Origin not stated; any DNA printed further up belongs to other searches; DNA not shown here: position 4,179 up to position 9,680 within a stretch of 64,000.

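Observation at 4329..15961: Two convergent giant paralogs built from about 24 copies of an uncharacterised ND-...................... module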

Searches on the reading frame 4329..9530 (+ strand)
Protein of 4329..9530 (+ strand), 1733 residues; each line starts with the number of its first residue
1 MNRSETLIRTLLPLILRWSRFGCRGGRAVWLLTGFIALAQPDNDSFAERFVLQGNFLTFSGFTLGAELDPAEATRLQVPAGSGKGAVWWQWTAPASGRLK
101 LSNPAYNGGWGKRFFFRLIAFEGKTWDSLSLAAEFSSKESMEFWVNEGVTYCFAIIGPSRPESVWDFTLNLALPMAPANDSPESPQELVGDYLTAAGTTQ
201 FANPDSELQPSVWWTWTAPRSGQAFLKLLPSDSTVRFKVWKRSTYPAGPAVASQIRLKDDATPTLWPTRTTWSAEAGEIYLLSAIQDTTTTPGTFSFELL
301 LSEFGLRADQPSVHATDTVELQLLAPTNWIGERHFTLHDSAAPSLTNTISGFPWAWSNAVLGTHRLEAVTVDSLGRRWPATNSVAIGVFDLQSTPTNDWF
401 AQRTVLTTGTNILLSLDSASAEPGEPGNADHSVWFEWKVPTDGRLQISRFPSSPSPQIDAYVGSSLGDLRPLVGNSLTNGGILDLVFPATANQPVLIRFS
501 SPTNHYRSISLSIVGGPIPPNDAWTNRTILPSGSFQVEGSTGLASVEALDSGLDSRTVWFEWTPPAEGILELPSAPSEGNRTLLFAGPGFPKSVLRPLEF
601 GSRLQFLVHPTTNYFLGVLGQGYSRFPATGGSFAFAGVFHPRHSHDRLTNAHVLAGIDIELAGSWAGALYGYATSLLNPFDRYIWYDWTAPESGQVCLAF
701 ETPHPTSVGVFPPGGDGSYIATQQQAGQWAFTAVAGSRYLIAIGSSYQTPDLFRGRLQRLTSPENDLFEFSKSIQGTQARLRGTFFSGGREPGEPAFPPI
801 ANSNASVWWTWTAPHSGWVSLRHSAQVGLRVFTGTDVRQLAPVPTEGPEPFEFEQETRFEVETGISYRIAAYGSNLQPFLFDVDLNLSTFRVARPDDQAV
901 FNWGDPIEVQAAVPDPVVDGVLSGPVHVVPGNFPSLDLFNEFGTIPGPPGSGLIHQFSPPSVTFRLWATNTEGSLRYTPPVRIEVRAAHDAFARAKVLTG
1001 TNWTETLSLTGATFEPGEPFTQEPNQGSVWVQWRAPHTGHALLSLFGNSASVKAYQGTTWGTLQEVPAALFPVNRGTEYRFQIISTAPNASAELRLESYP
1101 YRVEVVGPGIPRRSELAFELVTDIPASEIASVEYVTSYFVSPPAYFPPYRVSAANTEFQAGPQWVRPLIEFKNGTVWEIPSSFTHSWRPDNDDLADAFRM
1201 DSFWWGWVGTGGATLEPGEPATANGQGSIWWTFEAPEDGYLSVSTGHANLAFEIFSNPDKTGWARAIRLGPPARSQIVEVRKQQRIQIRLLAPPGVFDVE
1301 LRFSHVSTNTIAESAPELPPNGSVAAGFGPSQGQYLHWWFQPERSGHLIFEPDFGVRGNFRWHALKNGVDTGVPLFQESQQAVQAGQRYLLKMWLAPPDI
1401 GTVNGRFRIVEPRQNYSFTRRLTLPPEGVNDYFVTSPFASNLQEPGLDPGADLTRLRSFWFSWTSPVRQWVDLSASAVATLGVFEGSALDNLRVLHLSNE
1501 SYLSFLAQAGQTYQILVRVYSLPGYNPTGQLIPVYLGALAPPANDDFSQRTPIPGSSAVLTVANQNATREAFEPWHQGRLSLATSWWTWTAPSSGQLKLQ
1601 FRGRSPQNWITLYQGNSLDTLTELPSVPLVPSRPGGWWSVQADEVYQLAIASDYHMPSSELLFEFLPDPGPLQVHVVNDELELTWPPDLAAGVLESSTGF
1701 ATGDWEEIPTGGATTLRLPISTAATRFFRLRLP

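Call 3: search_protein_families(library=pfam, proteins=[window:4329-9530:+], max_evalue=1)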
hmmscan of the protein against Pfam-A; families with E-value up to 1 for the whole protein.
window:4329-9530:+ (1733 aa): 1 family
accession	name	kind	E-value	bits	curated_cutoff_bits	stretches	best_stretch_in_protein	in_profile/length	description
PF23759.1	GBD_T9SS_assoc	-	2.9e-06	28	27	0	429-451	42-64/116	Galactose binding domain-like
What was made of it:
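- On Pfam PF23759 GBD_T9SS_assoc: A scores 28.0 bits against a cut-off of 27, although no single stretch passes on its own (call 3).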

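Call 4: search_protein_families(library=ncbifam, proteins=[window:4329-9530:+], max_evalue=1)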
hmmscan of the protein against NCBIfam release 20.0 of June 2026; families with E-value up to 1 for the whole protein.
window:4329-9530:+ (1733 aa): 0 families
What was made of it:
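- Tried and rejected: NCBIfam gave no hit on A or B (call 4).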

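Call 12: find_homologous_proteins(query=window:4329-9530:+, max_evalue=0.00001)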
Query window:4329-9530:+ (1733 aa): 373 proteins with E <= 0.00001 among 8000 candidates; the best 120 are listed.
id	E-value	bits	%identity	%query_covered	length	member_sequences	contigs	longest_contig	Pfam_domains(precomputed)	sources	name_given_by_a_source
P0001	0.0e+0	4028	100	100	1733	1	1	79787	PF23759.2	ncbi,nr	ncbi:MAG: hypothetical protein J0M24_18585 [Verrucomicrobia bacterium]|nr:hypothetical protein [Verr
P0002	0.0e+0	2452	76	82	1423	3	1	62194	-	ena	-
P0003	9.4e-141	489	24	77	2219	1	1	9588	PF04151.22,PF23759.2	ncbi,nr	ncbi:MAG: hypothetical protein M3340_07160, partial [Actinomycetota bacterium]|nr:hypothetical prote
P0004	6.1e-129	450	27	48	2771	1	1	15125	PF17957.8,PF23759.2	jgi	jgi:hypothetical protein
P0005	3.1e-120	421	28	38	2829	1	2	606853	PF04151.22,PF17957.8,PF23759.2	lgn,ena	-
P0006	9.8e-120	419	27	50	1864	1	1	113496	PF04151.22,PF23759.2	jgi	jgi:hypothetical protein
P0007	4.5e-119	417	29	28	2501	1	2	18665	PF04151.22,PF00082.28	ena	-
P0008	5.2e-119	417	26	41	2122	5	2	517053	PF17957.8,PF23759.2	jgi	-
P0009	2.8e-118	414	25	49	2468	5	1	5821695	PF04151.22,PF13927.13,PF00082.28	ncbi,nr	ncbi:hypothetical protein ASA1KI_41800 [Opitutales bacterium ASA1]|nr:hypothetical protein ASA1KI_41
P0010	2.1e-114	401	25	61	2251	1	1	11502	PF17957.8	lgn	-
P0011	2.8e-113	398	25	60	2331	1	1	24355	PF13582.13,PF04151.22,PF13688.13,PF23759.2,PF13583.12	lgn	-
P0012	1.2e-111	392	26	50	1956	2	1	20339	PF04151.22,PF23759.2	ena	-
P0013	5.4e-110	387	27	27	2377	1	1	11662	PF17957.8,PF23759.2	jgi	jgi:hypothetical protein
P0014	3.2e-109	384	26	50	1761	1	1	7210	PF04151.22,PF23759.2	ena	-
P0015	1.1e-107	379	27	41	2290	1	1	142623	PF17957.8,PF06832.19,PF23759.2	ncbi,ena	-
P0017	3.0e-107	378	26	57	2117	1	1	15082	PF04151.22,PF02018.24,PF23759.2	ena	-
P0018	1.5e-106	375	26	40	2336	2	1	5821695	PF23759.2,PF00082.28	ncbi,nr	ncbi:hypothetical protein ASA1KI_12080 [Opitutales bacterium ASA1]|nr:hypothetical protein ASA1KI_12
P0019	2.4e-105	371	25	45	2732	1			PF04151.22,PF17957.8,PF23759.2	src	-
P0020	3.0e-104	368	27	50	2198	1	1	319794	PF04151.22,PF17957.8,PF23759.2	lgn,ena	-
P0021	4.5e-104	367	25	37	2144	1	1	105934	PF04151.22,PF23759.2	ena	-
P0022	2.4e-101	358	25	60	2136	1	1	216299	PF04151.22,PF17957.8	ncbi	-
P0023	6.9e-99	350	23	41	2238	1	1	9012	PF04151.22,PF23759.2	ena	-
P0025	5.9e-96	340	26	50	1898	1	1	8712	PF04151.22,PF17957.8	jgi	jgi:hypothetical protein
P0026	2.1e-95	338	25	61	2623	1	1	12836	PF23759.2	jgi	jgi:hypothetical protein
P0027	4.4e-94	334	24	29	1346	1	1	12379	PF04151.22,PF23759.2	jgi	jgi:hypothetical protein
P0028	9.4e-94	333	25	46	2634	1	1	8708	PF04151.22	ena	-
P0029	3.7e-92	328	24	46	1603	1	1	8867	PF04151.22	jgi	jgi:hypothetical protein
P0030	8.6e-92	327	29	32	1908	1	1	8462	PF07679.23,PF04151.22,PF13927.13,PF00082.28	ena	-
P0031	1.6e-90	322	26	31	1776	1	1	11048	PF04151.22,PF14343.12,PF23759.2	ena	-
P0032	6.5e-90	320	25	31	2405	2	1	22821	PF04151.22,PF13927.13,PF17957.8,PF23759.2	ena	-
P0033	7.3e-90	320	25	60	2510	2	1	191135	PF23759.2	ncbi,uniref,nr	ncbi:hypothetical protein [Luteolibacter marinus]|uniref:hypothetical protein n=1 Tax=Luteolibacter 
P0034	1.5e-88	316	27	53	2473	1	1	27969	PF04151.22,PF17957.8,PF23759.2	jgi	jgi:hypothetical protein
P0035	5.0e-88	314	27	49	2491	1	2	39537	PF17957.8,PF23759.2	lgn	-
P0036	3.1e-87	311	25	51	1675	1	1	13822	PF04151.22,PF23759.2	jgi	jgi:hypothetical protein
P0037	3.3e-87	311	26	49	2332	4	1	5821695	PF04151.22,PF00082.28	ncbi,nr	ncbi:hypothetical protein ASA1KI_41790 [Opitutales bacterium ASA1]|nr:hypothetical protein ASA1KI_41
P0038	3.6e-87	311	28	31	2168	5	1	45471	PF17957.8,PF23759.2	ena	-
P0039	1.0e-86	310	27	51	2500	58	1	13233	PF04151.22,PF17957.8,PF23759.2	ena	-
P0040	1.7e-86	309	25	63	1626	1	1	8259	PF04151.22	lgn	-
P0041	1.2e-85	306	25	98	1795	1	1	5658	PF17957.8,PF23759.2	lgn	-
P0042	2.0e-83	299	26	44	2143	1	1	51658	PF17957.8,PF06832.19,PF23759.2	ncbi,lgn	-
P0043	8.0e-83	297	26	32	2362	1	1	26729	PF04151.22,PF17957.8,PF23759.2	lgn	-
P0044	1.5e-82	296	25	55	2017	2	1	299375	PF04151.22,PF23759.2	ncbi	ncbi:MAG TPA: hypothetical protein VF520_10175 [Thermoleophilaceae bacterium]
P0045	2.3e-82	295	25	41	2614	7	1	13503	PF04151.22,PF03793.25,PF19077.7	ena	-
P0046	2.4e-82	295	26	40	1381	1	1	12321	PF04151.22,PF23759.2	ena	-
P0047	8.9e-82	293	24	98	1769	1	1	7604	PF17957.8,PF23759.2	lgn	-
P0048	1.6e-81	292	25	95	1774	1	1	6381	PF17957.8,PF23759.2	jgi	jgi:hypothetical protein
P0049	2.0e-81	292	28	28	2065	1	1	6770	PF03160.21,PF23759.2,PF18911.7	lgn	-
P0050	2.1e-81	292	27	27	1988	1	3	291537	PF04151.22,PF17957.8,PF23759.2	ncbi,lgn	-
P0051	3.8e-81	291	27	38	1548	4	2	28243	PF17957.8,PF23759.2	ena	-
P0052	7.0e-81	290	25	65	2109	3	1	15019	PF07495.20,PF17957.8,PF23759.2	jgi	-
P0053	3.0e-80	288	24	49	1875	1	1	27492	PF04151.22,PF02095.22,PF23759.2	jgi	jgi:hypothetical protein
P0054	1.9e-79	286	25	94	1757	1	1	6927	PF17957.8,PF23759.2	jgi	jgi:hypothetical protein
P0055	9.3e-79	283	27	32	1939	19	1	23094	PF04151.22,PF17957.8,PF23759.2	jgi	jgi:hypothetical protein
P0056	6.4e-78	281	27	27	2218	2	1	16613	PF04151.22,PF23759.2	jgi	jgi:hypothetical protein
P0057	2.5e-77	279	25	56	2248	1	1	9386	PF17957.8,PF23759.2,PF13583.12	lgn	-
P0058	2.1e-75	272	27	48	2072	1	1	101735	PF17957.8,PF23759.2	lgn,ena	-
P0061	8.8e-74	267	25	49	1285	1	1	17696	PF04151.22,PF23759.2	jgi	jgi:hypothetical protein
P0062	1.2e-73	266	25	48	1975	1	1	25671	PF04151.22,PF00082.28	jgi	-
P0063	3.0e-73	265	25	72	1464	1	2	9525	PF23759.2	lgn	-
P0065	8.0e-73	264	24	37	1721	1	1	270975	PF17957.8,PF23759.2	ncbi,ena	-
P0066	3.2e-72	262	25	52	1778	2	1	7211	PF07679.23,PF13895.13,PF04151.22,PF13927.13,PF19077.7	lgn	-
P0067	6.0e-72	261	27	28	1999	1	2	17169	PF07679.23,PF04151.22,PF13927.13,PF00082.28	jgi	jgi:subtilisin family serine protease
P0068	8.6e-72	260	25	98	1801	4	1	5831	PF17957.8,PF23759.2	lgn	-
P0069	9.4e-72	260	24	99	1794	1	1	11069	PF23759.2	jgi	jgi:hypothetical protein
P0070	1.7e-71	259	24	92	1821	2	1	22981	PF17957.8,PF23759.2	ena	-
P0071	3.5e-71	258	28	29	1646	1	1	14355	PF07679.23,PF04151.22,PF13927.13,PF00082.28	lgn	-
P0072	4.6e-71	258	28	31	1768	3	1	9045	PF04151.22,PF00082.28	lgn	-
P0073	1.3e-70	256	24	40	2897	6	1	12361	PF07679.23,PF13895.13,PF12768.14,PF07686.24,PF17164.11,PF13927.13,PF18676.7,PF00028.24,PF00047.32,PF28321.1,PF23759.2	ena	-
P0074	1.5e-70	256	28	28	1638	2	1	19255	PF04151.22,PF23759.2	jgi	jgi:hypothetical protein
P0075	5.6e-70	254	24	45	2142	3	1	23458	PF04151.22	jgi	-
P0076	9.6e-70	253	31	14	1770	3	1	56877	PF04151.22,PF00082.28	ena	-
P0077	9.0e-69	250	25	26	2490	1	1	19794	PF04151.22,PF23759.2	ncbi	-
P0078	3.1e-68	248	26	32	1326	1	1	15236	PF17957.8,PF23759.2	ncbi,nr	ncbi:MAG: hypothetical protein JWQ71_3080 [Pedosphaera sp.]|nr:hypothetical protein [Pedosphaera sp.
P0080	4.1e-68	248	25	32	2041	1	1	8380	PF17957.8,PF23759.2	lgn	-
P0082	7.4e-68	247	25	45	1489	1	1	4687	PF04151.22,PF00082.28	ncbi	ncbi:MAG: hypothetical protein D6781_13835, partial [Verrucomicrobia bacterium]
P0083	7.6e-68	247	28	28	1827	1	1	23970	PF07679.23,PF13895.13,PF04151.22,PF12768.14,PF17164.11,PF13927.13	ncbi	-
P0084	1.5e-67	246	24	64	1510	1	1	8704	PF04151.22,PF17957.8,PF23759.2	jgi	-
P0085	6.7e-67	244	23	48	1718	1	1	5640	PF04151.22,PF23759.2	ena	-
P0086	1.8e-66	243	24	71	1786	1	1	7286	PF17957.8,PF23759.2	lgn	-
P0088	3.0e-66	242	28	38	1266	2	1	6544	PF17957.8,PF23759.2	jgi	jgi:hypothetical protein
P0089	9.4e-66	240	28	29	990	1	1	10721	PF04151.22,PF23759.2,PF09136.17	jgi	jgi:hypothetical protein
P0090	1.7e-65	239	27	43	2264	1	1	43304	PF07679.23,PF13895.13,PF00801.27,PF00059.28,PF13927.13,PF17957.8,PF13385.14,PF13620.13,PF23759.2,PF18911.7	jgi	jgi:hypothetical protein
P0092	1.4e-64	236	25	60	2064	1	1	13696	PF23759.2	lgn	-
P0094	6.5e-64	234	24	54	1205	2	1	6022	PF23759.2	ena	-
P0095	1.3e-63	233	26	41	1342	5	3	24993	PF07679.23,PF13895.13,PF04151.22,PF07686.24,PF13927.13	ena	-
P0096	4.5e-63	231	24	57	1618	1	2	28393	PF17957.8,PF23759.2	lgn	-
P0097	5.3e-63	231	25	39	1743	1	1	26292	PF04151.22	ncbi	-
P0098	1.1e-62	230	26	44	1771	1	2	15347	PF23759.2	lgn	-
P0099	1.6e-62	229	24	43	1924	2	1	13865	PF07679.23,PF04151.22,PF13927.13,PF00082.28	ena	-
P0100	3.9e-62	228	26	28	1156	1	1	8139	PF04151.22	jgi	jgi:hypothetical protein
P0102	3.1e-61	225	24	30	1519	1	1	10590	PF04151.22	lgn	-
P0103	6.2e-61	224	25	44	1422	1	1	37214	PF04151.22,PF23759.2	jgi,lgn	jgi:hypothetical protein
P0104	1.3e-60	223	25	45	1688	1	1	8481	PF07495.20,PF00801.27,PF17957.8,PF00047.32,PF23759.2,PF18911.7,PF07679.23,PF13895.13,PF22352.3,PF04151.22,PF13927.13,PF24421.2,PF19077.7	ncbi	-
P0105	2.0e-60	223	26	45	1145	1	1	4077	PF04151.22,PF23759.2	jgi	-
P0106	2.1e-60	222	45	5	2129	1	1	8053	PF07679.23,PF04151.22,PF13927.13,PF13202.13,PF00082.28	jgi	jgi:subtilisin family serine protease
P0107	2.5e-60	222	23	57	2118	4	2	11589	PF04151.22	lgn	-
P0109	7.0e-60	221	25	38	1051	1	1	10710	PF17957.8,PF23759.2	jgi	jgi:hypothetical protein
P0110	7.6e-60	221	28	38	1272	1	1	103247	PF04151.22,PF23759.2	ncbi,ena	-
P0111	7.9e-60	221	27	28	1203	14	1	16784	PF04151.22,PF23759.2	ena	-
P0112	2.0e-59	219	29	28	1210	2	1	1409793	PF04151.22,PF23759.2,PF19077.7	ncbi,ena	-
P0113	2.4e-59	219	26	41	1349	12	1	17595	PF07679.23,PF13895.13,PF04151.22,PF13927.13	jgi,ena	-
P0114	4.1e-59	218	25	58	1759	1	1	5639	PF23759.2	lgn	-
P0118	3.8e-58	215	28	32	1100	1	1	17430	PF04151.22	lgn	-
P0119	4.0e-58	215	28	28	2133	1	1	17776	PF04151.22,PF13927.13,PF18676.7,PF22544.3,PF00082.28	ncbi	-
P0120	7.0e-57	211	25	43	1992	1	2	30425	PF17957.8,PF06739.18,PF23759.2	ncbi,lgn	-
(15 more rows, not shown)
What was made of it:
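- On Pfam PF23759 GBD_T9SS_assoc: The identical NCBI protein carries a precomputed PF23759 annotation (call 12).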
